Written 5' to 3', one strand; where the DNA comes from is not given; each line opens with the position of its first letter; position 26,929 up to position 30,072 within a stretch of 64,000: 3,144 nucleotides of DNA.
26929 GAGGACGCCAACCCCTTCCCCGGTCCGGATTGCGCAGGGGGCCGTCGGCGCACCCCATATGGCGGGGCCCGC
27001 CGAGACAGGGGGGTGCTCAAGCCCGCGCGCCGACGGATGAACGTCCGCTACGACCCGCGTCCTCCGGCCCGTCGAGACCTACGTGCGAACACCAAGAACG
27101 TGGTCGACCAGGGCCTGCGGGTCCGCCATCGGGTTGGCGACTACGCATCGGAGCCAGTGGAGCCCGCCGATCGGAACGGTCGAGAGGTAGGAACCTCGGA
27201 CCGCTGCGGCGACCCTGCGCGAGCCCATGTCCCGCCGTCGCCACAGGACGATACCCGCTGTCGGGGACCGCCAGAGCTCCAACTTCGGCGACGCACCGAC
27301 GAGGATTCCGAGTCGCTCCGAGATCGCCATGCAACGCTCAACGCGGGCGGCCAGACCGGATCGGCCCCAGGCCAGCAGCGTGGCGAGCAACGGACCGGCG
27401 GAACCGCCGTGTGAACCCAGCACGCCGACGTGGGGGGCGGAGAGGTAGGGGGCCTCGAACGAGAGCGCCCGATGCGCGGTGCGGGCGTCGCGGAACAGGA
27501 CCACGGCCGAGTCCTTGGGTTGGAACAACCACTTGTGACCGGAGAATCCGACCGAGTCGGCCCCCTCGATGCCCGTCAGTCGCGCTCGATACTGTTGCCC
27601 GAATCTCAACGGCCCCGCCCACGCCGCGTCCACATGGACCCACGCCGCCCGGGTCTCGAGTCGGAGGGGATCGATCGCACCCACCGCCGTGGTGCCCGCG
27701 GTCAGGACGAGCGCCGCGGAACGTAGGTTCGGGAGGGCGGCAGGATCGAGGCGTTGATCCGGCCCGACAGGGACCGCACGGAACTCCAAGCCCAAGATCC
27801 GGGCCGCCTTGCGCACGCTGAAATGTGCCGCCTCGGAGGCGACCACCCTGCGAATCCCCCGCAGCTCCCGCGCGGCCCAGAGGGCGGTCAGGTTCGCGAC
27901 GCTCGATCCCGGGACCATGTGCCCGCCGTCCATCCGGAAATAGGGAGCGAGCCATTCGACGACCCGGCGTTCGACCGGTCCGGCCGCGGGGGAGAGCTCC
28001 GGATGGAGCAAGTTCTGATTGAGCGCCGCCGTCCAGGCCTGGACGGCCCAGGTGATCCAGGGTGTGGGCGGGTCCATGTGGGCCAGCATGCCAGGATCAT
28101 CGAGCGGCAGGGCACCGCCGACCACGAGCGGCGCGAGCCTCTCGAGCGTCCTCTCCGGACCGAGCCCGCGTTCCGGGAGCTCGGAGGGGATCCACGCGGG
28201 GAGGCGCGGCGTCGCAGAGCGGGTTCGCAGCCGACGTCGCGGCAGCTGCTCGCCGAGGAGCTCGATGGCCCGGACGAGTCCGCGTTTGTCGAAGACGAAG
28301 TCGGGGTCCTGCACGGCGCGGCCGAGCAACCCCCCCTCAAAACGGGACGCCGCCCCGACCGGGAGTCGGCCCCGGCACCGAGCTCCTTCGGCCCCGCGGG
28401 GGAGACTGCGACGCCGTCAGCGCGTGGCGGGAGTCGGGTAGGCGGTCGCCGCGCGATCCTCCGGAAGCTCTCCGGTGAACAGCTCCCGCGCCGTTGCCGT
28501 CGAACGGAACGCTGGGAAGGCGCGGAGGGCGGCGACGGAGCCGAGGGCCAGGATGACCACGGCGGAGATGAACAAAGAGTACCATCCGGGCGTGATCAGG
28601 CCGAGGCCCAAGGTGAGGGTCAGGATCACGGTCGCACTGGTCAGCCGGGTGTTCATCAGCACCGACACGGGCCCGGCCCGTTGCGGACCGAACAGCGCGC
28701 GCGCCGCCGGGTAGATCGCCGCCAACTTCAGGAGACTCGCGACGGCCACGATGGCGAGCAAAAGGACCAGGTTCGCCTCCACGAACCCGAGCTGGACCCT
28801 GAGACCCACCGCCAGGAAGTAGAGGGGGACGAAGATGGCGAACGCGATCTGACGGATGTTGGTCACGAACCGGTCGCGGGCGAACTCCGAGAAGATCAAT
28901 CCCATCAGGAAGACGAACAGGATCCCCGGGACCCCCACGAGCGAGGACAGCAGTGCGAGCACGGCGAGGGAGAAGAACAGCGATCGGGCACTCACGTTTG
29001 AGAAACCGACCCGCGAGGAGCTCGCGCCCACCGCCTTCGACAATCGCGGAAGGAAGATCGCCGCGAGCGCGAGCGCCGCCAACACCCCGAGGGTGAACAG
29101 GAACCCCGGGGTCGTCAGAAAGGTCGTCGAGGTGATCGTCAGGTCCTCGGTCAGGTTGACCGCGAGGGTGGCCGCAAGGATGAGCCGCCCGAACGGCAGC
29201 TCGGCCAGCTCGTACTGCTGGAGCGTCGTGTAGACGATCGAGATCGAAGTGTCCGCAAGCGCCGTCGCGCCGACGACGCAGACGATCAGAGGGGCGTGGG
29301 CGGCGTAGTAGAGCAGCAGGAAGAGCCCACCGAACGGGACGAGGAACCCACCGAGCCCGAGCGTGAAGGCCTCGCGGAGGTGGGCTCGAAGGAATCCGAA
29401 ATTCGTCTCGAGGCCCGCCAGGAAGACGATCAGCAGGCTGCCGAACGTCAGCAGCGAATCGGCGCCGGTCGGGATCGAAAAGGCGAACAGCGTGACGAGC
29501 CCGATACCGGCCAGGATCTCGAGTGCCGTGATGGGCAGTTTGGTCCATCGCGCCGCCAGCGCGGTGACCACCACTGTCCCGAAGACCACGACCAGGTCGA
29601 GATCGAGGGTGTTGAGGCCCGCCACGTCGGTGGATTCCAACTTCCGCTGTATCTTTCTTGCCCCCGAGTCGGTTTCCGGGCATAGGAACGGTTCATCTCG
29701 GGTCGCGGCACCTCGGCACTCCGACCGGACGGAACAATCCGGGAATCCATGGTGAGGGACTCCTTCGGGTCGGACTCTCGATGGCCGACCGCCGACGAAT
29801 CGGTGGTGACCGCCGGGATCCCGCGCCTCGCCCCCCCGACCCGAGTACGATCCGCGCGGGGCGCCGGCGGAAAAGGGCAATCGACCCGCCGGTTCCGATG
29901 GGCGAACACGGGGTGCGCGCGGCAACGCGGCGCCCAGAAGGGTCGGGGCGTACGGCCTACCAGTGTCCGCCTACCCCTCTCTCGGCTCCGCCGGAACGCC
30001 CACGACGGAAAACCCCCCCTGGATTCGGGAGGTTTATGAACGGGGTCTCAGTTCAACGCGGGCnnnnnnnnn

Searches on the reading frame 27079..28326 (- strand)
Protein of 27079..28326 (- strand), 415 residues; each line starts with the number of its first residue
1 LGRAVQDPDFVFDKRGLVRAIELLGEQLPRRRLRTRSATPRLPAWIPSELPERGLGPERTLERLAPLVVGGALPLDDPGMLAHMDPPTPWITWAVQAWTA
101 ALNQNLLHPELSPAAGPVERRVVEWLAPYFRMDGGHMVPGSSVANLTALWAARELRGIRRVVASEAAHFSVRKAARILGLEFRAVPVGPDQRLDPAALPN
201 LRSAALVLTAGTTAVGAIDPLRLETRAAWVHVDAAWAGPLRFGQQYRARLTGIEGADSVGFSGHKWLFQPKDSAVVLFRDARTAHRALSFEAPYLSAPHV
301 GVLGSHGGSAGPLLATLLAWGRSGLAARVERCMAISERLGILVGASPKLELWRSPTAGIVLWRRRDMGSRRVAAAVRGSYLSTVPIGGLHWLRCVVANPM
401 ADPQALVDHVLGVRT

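Call 13: search_protein_families(library=pfam, proteins=[window:27079-28326:-], max_evalue=0.01)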
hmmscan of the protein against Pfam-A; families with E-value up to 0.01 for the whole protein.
window:27079-28326:- (415 aa): 1 family
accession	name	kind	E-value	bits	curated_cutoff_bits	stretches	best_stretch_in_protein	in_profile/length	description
PF00282.25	Pyridoxal_deC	-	2.9e-30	105.7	27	1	57-362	19-372/375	Pyridoxal-dependent decarboxylase conserved domain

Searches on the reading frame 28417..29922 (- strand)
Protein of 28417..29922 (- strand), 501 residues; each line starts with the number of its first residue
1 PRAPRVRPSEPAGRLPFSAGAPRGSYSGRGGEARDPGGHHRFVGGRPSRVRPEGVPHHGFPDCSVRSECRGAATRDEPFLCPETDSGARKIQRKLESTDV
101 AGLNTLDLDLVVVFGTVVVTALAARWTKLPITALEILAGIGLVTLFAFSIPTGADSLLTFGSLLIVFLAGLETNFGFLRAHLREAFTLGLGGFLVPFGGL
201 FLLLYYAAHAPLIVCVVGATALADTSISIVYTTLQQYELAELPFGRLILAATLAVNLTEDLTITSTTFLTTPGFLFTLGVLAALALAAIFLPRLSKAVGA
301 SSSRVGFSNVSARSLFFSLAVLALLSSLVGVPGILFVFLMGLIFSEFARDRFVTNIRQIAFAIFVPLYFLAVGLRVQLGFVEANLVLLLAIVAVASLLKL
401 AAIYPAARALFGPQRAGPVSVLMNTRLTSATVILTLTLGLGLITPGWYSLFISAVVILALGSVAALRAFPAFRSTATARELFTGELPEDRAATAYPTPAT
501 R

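Call 13: search_protein_families(library=pfam, proteins=[window:28417-29922:-], max_evalue=0.01)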
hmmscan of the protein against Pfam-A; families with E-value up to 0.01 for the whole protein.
window:28417-29922:- (501 aa): 1 family
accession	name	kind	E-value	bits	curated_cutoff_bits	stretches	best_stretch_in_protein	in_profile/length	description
PF00999.27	Na_H_Exchanger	-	1.2e-22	80.7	26.2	1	116-460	4-363/375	Sodium/hydrogen exchanger, transmembrane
